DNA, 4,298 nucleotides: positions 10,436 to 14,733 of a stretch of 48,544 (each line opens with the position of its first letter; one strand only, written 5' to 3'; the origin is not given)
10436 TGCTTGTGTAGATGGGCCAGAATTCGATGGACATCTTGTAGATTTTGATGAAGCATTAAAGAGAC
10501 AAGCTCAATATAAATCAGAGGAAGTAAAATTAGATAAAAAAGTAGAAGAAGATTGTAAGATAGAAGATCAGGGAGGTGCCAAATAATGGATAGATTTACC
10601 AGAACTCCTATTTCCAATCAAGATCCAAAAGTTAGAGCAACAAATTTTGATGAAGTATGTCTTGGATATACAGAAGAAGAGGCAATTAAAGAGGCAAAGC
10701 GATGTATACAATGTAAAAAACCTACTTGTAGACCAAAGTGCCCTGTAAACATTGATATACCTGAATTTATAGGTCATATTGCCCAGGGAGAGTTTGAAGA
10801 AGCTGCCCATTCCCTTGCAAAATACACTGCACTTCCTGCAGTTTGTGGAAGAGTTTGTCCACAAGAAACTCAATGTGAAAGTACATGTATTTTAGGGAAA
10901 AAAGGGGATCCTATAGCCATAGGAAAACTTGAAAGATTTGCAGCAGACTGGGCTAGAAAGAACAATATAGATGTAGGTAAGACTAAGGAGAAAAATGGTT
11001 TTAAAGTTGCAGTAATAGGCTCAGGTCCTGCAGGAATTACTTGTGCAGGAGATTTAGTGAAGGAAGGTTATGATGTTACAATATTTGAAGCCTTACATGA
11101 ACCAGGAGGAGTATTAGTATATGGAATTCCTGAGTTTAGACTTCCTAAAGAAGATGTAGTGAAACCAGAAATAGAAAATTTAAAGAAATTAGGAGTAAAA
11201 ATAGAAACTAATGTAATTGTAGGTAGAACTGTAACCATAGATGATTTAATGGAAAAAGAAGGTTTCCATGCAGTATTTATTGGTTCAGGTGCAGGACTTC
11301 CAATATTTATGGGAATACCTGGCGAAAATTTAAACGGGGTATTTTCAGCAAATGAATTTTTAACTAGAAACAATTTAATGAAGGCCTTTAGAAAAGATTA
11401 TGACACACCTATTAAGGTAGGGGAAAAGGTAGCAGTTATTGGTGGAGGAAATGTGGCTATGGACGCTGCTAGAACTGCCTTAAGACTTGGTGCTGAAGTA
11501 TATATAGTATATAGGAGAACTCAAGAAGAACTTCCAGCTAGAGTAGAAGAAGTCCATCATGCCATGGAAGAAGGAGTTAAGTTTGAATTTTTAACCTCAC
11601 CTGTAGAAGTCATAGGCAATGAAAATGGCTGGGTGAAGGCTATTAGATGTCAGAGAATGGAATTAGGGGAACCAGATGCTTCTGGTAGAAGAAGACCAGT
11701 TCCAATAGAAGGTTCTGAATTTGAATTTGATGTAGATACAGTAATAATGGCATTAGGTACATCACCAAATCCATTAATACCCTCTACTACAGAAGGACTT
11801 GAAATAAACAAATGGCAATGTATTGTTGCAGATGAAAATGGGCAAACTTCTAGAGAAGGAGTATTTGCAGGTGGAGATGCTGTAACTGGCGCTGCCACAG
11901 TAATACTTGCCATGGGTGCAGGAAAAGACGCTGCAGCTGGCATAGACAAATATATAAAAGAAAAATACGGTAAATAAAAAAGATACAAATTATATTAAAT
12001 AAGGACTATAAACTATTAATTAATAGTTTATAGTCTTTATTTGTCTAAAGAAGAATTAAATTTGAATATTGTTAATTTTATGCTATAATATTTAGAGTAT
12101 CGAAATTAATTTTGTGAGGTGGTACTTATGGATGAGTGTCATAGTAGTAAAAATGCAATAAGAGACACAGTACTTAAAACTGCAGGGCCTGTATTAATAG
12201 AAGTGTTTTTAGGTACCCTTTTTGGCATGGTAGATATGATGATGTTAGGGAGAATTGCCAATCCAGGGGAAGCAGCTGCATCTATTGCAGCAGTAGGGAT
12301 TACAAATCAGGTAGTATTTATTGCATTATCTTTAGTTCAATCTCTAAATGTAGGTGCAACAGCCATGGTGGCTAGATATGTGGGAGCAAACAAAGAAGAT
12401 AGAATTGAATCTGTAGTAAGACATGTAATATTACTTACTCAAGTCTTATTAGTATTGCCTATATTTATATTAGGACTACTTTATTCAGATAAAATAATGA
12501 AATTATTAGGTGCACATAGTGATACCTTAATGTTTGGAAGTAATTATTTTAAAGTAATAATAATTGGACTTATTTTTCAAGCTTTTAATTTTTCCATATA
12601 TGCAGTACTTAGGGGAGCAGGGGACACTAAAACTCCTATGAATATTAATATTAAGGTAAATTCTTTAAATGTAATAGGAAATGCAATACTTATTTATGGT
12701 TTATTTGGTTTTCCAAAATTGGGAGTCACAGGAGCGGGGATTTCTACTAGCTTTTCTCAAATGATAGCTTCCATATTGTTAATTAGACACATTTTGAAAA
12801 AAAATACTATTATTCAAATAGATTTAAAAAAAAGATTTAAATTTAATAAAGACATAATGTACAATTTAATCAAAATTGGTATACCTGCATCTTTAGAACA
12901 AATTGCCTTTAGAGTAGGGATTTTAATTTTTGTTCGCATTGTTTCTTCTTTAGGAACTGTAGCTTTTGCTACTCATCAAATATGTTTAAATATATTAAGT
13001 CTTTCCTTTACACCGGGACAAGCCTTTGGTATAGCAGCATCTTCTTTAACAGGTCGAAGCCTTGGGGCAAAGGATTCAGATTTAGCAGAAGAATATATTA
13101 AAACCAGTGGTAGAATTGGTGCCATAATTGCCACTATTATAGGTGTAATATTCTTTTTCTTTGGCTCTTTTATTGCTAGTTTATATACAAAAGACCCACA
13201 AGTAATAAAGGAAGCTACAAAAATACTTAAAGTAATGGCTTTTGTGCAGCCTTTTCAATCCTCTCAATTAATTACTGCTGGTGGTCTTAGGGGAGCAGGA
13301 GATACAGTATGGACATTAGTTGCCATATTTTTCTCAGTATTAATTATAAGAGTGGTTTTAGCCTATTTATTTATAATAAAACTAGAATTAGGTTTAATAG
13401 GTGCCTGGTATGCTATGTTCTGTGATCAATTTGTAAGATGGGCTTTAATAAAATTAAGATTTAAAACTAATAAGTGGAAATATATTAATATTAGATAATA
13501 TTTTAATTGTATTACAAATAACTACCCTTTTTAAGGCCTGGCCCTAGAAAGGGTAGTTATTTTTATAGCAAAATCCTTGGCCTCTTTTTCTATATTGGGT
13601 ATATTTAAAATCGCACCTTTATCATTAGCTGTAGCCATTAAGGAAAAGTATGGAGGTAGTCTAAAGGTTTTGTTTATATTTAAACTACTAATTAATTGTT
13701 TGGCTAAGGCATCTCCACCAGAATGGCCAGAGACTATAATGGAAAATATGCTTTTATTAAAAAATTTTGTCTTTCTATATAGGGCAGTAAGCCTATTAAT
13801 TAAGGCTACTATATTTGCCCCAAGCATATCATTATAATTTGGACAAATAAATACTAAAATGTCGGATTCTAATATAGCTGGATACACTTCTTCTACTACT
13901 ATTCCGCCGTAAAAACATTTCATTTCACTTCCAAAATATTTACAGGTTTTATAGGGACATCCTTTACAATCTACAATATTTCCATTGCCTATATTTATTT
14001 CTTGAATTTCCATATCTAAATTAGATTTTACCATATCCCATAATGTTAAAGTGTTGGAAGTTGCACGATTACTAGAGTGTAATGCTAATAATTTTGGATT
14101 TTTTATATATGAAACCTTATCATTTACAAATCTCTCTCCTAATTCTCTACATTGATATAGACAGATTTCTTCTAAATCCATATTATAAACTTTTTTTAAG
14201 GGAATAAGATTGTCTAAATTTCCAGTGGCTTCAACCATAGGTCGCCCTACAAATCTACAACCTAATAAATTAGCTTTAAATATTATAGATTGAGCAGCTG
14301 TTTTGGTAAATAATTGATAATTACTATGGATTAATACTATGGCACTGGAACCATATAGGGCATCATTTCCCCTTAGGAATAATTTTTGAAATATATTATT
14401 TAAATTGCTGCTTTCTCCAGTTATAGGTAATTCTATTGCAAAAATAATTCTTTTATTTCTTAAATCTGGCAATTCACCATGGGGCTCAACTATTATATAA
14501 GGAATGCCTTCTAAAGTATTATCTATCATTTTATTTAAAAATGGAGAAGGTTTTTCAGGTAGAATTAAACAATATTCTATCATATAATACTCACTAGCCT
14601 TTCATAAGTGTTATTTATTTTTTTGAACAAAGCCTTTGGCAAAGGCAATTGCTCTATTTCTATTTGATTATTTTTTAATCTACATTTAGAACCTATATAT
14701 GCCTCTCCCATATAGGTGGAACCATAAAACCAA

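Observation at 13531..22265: Five-gene translationally coupled operon joins L-serine dehydratase to an uncharacterised giant nucleotide-enzyme fusion, an odd LDH-like protein and an Fe-S flavoprotein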

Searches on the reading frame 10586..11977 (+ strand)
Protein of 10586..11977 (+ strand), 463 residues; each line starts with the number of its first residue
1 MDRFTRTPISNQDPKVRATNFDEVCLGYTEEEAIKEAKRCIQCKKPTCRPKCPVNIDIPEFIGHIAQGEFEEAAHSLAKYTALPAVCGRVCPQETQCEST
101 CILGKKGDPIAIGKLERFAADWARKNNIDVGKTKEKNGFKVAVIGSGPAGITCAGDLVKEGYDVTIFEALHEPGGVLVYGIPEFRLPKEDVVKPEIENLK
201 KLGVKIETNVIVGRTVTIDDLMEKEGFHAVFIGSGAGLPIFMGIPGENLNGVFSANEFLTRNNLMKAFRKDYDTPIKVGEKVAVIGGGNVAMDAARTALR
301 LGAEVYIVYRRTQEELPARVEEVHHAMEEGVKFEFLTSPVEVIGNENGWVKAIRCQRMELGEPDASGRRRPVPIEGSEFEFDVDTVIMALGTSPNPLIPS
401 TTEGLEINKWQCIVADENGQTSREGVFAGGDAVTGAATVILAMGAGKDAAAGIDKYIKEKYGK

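Call 3: search_protein_families(library=pfam, proteins=[window:10586-11977:+])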
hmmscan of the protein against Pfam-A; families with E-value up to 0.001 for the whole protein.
window:10586-11977:+ (463 aa): 17 families
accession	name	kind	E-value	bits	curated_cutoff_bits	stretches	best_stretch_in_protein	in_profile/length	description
PF14691.11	Fer4_20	-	4.2e-44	149.4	25.8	1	17-127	1-112/113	Dihydroprymidine dehydrogenase domain II, 4Fe-4S cluster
PF07992.20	Pyr_redox_2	-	1.2e-38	133.6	26.1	1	139-446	1-291/291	Pyridine nucleotide-disulphide oxidoreductase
PF00070.33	Pyr_redox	-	1.6e-13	51.4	22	1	281-354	1-78/82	Pyridine nucleotide-disulphide oxidoreductase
PF13738.12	Pyr_redox_3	-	1.3e-10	41.5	30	1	277-316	162-202/305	Pyridine nucleotide-disulphide oxidoreductase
PF01262.27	AlaDh_PNT_C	-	1.2e-08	35.1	23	1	281-313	30-62/214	Alanine dehydrogenase/PNT, C-terminal domain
PF12831.13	FAD_oxidored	-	3e-07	30.5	27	0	141-180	2-41/416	FAD dependent oxidoreductase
PF13450.12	NAD_binding_8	-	3.3e-07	30.9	21.9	1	143-175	1-33/68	NAD(P)-binding Rossmann-like domain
PF03486.20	HI0933_like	-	6.2e-07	29.6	50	1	140-174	2-36/244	HI0933-like protein Rossmann domain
PF03807.23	F420_oxidored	-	1.9e-06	28.8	21.6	0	281-325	1-46/94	NADP oxidoreductase coenzyme F420-dependent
PF13241.12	NAD_binding_7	-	2.9e-06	28.2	22.1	0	279-322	7-50/104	Putative NAD(P)-binding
PF01134.28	GIDA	-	5.9e-05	22.7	22.1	0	140-201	1-61/391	Glucose inhibited division protein A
PF00890.30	FAD_binding_2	-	8.9e-05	22.3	20.4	0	141-176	2-37/414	FAD binding domain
PF06506.16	PrpR_N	-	0.00013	22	29.1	0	167-236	83-147/167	Propionate catabolism activator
PF01494.25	FAD_binding_3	-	0.00024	20.9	22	0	140-171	3-34/349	FAD binding domain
PF01266.30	DAO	-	0.00025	21.1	27.9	1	140-174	1-35/353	FAD dependent oxidoreductase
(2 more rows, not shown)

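Call 4: search_protein_families(library=ncbifam, proteins=[window:10586-11977:+])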
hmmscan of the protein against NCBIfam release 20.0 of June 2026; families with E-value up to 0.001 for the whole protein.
window:10586-11977:+ (463 aa): 74 families (the best 25 are shown)
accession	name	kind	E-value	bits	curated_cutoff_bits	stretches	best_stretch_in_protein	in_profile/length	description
NF009414.0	PRK12778.1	equivalog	3.2e-234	779.6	1103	1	4-460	294-752/752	bifunctional dihydroorotate dehydrogenase B NAD binding subunit/NADPH-dependent glutamate synthase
TIGR01316.1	gltA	equivalog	9.5e-179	594.9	471.75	1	14-457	2-449/449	NADPH-dependent glutamate synthase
NF009413.0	PRK12775.1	equivalog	1.2e-167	559.6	1895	1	5-459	298-756/1006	putative trifunctional 2-polyprenylphenol hydroxylase/glutamate synthase subunit beta/ferritin domain-containing protein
NF009415.0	PRK12779.1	equivalog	2.8e-129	432.6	1519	1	48-457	210-626/944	putative bifunctional glutamate synthase subunit beta/2-polyprenylphenol hydroxylase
NF009410.0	PRK12771.1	subfamily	1.6e-116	390.1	516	2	45-460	47-448/566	NAD(P)-binding protein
NF009454.0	PRK12814.1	equivalog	2e-113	380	916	2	47-460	103-503/657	putative NADPH-dependent glutamate synthase small subunit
TIGR01318.1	gltD_gamma_fam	subfamily_domain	4.9e-113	378.2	482.95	1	12-457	14-465/467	glutamate synthase, small subunit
NF009408.0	PRK12769.1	equivalog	2.2e-106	356.5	1003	1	15-460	202-654/659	formate-dependent uric acid utilization protein AegA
NF010590.0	PRK13984.1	equivalog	2.9e-94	316.4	946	1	6-460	158-609/611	putative oxidoreductase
NF009451.0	PRK12809.1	equivalog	1.1e-91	308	1154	1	15-456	185-633/639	formate-dependent uric acid utilization protein YgfT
TIGR03315.1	Se_ygfK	equivalog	1.4e-83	281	835.3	1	30-453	429-835/1012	putative selenate reductase subunit YgfK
NF009409.0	PRK12770.1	subfamily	6.5e-82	275.5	343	1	132-460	12-353/360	putative glutamate synthase subunit beta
TIGR01317.1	GOGAT_sm_gam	subfamily_domain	7.6e-78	262.5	447.7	1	6-458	10-479/485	glutamate synthase small subunit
NF045663.1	diclust_near_Sec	equivalog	1e-47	162.7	530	2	45-235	17-198/759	pyridine nucleotide-disulfide oxidoreductase/dicluster-binding protein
TIGR01292.1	TRX_reduct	equivalog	1.6e-20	73.2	343.45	1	273-457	135-300/300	thioredoxin-disulfide reductase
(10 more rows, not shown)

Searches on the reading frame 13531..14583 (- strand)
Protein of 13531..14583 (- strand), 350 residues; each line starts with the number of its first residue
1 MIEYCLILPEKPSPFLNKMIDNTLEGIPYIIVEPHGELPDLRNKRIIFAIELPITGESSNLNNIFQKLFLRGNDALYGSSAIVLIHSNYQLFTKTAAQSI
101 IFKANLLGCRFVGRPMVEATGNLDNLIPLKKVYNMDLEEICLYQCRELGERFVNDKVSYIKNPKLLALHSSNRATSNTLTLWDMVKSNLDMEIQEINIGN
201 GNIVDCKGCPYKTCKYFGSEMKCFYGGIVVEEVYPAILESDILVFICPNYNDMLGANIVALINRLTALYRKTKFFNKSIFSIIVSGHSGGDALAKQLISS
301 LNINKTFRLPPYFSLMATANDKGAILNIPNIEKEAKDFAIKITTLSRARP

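Call 3: search_protein_families(library=pfam, proteins=[window:13531-14583:-])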
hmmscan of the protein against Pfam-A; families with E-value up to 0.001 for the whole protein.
window:13531-14583:- (350 aa): 1 family
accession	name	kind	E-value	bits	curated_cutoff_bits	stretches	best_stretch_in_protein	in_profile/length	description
PF03358.20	FMN_red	-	2.5e-18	66.6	24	1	163-315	1-147/152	NADPH-dependent FMN reductase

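Call 4: search_protein_families(library=ncbifam, proteins=[window:13531-14583:-])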
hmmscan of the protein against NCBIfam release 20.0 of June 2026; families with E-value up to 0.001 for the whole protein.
window:13531-14583:- (350 aa): 0 families

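Call 13: search_solved_structures(query=window:13531-14583:-, max_evalue=1)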
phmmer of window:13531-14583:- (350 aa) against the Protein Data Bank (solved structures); distinct sequences matched with E-value up to 1: 0.

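Call 36: search_solved_structures(query=A4, max_evalue=1, show_alignments=2)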
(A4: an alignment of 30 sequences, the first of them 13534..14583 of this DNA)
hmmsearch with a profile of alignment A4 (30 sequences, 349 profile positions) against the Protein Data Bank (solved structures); distinct sequences matched with E-value up to 1: 1.
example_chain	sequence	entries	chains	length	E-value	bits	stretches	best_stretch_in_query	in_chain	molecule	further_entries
8bw8_B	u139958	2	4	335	0.53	12.3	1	102-170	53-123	Connector enhancer of KSR protein CNK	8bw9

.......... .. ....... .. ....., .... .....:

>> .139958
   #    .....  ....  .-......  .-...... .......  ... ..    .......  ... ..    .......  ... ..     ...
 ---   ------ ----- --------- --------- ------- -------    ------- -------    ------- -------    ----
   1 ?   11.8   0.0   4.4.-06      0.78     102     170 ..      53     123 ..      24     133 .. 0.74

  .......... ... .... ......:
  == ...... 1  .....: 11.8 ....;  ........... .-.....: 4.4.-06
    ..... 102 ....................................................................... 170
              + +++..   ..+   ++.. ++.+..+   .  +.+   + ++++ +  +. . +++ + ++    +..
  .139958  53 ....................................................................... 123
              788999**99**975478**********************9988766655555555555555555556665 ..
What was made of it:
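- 13531..14583 (-): Fe-S flavoprotein-like protein (350 aa): an unknown ~160-aa N-terminal domain plus an FMN_red domain with an invariant four-Cys motif. There is no PDB sequence relative (calls 13, 36).
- Closest known: Iron-sulfur flavoprotein. Different: No PDB sequence hit appears even with a family profile (call 36).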

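Call 39: search_protein_families(library=pfam, alignment_id=A4, max_evalue=0.01)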
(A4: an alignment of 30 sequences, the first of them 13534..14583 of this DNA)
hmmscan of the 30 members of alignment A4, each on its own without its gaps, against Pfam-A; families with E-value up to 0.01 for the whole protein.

A. member 1, window:13534-14583:- (350 aa): 1 family
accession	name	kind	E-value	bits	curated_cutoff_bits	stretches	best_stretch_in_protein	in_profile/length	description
PF03358.20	FMN_red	-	2.5e-18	66.6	24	1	163-315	1-147/152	NADPH-dependent FMN reductase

B. families by the number of members that match (of 30 scanned): 4 families
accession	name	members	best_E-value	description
PF03358.20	FMN_red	30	4.4e-23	NADPH-dependent FMN reductase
PF02684.21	LpxB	3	0.00031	Lipid-A-disaccharide synthetase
PF20217.3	DUF6577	1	0.0012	Family of unknown function (DUF6577)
PF02525.22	Flavodoxin_2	1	0.0071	Flavodoxin-like fold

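Call 66: find_homologous_proteins(query=window:13531-14583:-)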
Query window:13531-14583:- (350 aa): 889 proteins with E <= 0.001 among 2512 candidates; the best 120 are listed.
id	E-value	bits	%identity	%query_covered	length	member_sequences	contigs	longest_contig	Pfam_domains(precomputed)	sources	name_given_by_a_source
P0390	8.1e-232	786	100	100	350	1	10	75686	PF03358.21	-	-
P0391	1.3e-230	782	100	100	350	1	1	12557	PF03358.21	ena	-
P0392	1.7e-230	782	100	100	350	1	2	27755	PF03358.21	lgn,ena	-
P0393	5.1e-230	780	99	100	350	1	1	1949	PF03358.21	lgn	-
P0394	9.4e-196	668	86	98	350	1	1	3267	PF03358.21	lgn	-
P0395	1.4e-186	637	83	98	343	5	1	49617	PF03358.21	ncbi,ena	-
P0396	2.2e-184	630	81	98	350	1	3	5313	PF03358.21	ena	-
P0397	1.4e-180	618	80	97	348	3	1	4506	PF03358.21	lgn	-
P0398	3.1e-177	607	77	98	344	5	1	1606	PF03358.21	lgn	-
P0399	1.9e-176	604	78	98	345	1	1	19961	PF03358.21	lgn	-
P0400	2.5e-176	604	79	98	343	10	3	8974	PF03358.21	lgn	-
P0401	2.6e-164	564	68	98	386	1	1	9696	PF03358.21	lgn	-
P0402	2.8e-162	558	73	98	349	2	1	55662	PF03358.21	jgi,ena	-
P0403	2.9e-162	558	72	97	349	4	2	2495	PF03358.21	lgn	-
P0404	8.0e-162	556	71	97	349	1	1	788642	PF03358.21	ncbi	-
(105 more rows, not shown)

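Call 77: search_protein_families(library=padloc, proteins=[window:13534-14583:-], max_evalue=0.01)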
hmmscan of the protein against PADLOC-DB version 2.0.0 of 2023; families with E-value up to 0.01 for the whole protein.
window:13534-14583:- (350 aa): 0 families
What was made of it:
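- On Known anti-phage defence systems: No families are hit by any of the three proteins (call 77).
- There are no PADLOC matches for any of the three proteins (call 77).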
